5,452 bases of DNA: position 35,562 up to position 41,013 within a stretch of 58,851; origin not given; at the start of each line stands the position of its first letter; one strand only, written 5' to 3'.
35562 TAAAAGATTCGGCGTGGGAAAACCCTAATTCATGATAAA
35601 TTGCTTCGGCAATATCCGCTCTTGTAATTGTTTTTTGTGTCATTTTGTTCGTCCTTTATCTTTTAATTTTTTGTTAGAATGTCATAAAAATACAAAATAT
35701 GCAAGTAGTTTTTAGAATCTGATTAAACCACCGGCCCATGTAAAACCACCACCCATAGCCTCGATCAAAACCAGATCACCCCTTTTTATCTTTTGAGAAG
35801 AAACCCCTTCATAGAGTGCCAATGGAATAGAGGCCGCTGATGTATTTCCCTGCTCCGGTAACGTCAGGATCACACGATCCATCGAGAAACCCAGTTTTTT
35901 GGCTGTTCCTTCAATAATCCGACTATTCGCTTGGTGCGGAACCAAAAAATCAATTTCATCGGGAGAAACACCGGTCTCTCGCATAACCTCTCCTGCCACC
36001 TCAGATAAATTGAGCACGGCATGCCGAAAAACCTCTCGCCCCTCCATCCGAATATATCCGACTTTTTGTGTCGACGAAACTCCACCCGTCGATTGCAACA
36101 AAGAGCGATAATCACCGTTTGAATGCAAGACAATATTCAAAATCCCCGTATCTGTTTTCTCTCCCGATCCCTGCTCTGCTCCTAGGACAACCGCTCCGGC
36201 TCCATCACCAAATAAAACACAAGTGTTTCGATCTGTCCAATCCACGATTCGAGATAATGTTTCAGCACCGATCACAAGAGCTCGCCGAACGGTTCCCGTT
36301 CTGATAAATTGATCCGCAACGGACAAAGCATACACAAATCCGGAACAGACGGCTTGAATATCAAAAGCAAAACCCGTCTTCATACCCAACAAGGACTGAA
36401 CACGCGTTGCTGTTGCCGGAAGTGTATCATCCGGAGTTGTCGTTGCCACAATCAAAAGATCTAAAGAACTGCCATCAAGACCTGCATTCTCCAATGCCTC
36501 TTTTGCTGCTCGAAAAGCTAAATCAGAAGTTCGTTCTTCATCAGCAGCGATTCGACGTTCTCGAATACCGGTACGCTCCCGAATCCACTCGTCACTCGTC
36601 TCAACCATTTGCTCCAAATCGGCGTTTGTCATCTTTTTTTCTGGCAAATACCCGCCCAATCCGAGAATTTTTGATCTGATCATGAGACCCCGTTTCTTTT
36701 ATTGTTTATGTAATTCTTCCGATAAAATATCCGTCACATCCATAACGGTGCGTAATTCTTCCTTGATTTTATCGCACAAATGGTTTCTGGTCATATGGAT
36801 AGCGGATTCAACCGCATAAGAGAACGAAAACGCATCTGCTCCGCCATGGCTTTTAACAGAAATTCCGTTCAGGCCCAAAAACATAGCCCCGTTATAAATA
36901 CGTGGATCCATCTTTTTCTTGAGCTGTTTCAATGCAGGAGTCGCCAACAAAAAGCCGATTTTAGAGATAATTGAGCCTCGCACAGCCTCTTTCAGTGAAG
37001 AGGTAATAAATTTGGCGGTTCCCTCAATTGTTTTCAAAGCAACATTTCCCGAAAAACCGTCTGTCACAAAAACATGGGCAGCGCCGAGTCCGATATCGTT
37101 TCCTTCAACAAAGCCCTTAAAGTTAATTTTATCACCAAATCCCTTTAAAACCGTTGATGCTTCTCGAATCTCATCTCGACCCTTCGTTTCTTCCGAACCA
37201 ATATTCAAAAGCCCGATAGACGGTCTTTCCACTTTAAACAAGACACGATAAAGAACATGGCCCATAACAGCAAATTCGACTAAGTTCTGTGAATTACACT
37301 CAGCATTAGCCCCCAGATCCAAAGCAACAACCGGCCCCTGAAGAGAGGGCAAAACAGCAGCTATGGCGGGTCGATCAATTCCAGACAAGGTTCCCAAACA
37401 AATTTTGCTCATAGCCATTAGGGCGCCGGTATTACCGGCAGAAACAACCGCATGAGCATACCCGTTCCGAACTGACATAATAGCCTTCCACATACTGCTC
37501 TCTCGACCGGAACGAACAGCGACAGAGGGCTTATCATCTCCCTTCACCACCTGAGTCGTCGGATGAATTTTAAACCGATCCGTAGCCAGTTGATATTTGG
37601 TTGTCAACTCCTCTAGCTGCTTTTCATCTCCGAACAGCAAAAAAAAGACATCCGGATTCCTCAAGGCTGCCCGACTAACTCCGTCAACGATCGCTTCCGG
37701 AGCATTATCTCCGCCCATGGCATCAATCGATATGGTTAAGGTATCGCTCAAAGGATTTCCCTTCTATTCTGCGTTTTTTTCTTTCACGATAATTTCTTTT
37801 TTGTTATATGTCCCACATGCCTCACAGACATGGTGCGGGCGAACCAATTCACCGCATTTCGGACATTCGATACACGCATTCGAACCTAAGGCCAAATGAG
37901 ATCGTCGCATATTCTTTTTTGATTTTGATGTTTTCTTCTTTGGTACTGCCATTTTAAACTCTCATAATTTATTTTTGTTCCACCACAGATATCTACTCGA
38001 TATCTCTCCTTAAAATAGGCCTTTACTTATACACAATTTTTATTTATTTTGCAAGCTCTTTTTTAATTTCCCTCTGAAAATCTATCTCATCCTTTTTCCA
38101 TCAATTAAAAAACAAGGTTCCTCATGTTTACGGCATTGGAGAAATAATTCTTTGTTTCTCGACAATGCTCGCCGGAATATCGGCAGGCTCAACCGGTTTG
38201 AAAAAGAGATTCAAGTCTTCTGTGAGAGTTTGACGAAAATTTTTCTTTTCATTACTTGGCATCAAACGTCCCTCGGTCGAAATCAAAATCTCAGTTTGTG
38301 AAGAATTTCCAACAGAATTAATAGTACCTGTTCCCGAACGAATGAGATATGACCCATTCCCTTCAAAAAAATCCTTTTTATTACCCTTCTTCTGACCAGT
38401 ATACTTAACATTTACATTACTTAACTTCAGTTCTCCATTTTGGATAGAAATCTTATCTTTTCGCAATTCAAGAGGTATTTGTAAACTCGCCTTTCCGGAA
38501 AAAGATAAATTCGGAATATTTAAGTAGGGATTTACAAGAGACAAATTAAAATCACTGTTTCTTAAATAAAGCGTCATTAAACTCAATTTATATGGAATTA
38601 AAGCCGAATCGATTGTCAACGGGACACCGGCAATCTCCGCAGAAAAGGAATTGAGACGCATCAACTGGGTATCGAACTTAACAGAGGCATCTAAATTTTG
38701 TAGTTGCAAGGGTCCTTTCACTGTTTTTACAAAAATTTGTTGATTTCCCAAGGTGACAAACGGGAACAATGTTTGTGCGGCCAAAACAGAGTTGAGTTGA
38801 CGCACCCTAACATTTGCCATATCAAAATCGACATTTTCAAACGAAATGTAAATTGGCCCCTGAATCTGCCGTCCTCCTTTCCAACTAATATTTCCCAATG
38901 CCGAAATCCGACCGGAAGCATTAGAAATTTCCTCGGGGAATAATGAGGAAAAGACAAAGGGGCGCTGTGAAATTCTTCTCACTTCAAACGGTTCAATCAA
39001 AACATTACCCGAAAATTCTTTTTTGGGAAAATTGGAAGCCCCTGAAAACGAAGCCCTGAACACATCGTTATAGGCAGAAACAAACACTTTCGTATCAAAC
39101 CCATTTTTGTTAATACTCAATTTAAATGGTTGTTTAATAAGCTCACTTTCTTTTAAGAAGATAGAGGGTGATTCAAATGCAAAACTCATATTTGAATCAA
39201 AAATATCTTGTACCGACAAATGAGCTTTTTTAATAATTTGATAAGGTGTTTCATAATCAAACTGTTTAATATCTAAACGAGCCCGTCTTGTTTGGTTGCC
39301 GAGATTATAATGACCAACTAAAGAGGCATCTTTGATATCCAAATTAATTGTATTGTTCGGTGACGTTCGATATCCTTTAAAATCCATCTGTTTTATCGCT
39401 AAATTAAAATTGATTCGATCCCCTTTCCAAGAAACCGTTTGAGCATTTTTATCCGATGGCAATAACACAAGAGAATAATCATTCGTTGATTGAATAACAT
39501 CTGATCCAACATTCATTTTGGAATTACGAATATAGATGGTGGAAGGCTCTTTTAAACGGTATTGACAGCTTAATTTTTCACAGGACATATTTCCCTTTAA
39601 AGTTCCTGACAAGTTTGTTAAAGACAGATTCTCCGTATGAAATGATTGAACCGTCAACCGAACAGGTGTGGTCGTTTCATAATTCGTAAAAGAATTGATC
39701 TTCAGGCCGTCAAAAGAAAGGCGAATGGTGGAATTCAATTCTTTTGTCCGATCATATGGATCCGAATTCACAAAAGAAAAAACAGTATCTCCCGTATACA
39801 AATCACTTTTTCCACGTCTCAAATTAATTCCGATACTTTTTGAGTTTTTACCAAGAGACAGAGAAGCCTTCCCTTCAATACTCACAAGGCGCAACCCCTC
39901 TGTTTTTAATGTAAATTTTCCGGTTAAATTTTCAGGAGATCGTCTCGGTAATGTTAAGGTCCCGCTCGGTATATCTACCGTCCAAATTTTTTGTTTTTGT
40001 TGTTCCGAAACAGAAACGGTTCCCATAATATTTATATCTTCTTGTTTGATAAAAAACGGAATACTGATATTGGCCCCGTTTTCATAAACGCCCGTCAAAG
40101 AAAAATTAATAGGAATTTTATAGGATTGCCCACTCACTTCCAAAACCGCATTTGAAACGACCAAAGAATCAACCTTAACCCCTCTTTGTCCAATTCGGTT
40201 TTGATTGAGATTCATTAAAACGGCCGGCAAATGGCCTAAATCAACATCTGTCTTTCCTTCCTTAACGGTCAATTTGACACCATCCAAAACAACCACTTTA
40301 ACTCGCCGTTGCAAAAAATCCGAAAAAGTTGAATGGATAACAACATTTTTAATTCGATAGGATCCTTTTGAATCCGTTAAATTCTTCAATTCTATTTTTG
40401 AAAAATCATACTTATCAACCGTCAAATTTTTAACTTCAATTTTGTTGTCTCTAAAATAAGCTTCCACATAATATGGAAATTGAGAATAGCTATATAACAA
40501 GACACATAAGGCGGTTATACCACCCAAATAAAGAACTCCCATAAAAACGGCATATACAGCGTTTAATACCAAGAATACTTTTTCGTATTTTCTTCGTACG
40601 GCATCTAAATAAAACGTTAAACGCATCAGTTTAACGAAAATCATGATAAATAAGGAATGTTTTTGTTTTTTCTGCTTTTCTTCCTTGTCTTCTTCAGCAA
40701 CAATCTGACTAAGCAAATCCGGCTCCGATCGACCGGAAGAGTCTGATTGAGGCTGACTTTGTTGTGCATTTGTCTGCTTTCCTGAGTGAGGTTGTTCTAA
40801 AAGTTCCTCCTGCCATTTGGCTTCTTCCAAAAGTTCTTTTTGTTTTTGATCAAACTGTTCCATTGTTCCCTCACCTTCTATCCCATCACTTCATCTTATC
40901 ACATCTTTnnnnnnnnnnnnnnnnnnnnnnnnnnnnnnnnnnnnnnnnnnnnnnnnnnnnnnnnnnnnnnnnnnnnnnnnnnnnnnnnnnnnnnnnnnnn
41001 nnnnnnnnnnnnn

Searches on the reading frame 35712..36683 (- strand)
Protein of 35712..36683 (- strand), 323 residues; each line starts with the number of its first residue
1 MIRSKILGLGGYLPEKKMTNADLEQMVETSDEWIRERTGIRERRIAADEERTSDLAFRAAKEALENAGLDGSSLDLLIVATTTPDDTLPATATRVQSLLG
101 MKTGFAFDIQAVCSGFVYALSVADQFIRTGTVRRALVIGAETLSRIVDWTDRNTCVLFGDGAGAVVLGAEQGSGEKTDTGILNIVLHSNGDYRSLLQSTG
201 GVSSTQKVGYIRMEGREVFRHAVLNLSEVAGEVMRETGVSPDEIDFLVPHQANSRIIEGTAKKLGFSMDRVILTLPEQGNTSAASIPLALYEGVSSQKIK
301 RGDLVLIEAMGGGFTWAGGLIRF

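Call 32: search_protein_families(library=pfam, proteins=[window:35712-36683:-], max_evalue=0.001)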
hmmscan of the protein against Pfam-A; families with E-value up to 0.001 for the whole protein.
window:35712-36683:- (323 aa): 4 families
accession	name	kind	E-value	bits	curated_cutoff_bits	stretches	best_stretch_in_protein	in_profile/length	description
PF08545.16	ACP_syn_III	-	9.6e-34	115.6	24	1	107-190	1-80/80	3-Oxoacyl-[acyl-carrier-protein (ACP)] synthase III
PF08541.16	ACP_syn_III_C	-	2.1e-32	111.5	26.6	1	235-322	2-89/90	3-Oxoacyl-[acyl-carrier-protein (ACP)] synthase III C terminal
PF00108.29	Thiolase_N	-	3.1e-08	33.8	26.4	1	37-146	8-118/260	Thiolase, N-terminal domain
PF08392.18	FAE1_CUT1_RppA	-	0.00013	21.8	27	0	45-185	76-221/290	FAE1/Type III polyketide synthase-like protein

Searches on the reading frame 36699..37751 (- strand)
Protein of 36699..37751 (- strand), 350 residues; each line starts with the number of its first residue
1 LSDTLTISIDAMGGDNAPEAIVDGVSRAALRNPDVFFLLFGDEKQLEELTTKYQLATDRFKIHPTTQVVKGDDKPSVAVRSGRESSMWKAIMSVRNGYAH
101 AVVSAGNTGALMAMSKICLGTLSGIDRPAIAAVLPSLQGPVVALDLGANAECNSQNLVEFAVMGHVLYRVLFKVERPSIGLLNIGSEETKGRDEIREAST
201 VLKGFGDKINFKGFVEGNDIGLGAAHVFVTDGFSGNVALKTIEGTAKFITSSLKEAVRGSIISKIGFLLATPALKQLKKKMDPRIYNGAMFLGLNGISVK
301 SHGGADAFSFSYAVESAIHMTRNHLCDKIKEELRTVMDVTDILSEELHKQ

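Call 32: search_protein_families(library=pfam, proteins=[window:36699-37751:-], max_evalue=0.001)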
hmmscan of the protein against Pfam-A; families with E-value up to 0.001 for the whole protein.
window:36699-37751:- (350 aa): 1 family
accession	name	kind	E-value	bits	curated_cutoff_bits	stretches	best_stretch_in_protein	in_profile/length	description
PF02504.20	FA_synthesis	-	3.1e-102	342.4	29.1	1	6-327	2-323/324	Fatty acid synthesis protein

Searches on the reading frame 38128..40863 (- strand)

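Call 32: search_protein_families(library=pfam, proteins=[window:38128-40863:-], max_evalue=0.001)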
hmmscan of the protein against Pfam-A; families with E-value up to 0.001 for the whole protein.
window:38128-40863:- (911 aa): 1 family
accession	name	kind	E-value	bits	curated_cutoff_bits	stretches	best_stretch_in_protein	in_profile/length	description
PF11739.14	YdbH-like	-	3.1e-10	40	26.3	1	638-813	614-790/893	Intermembrane phospholipid transport protein YdbH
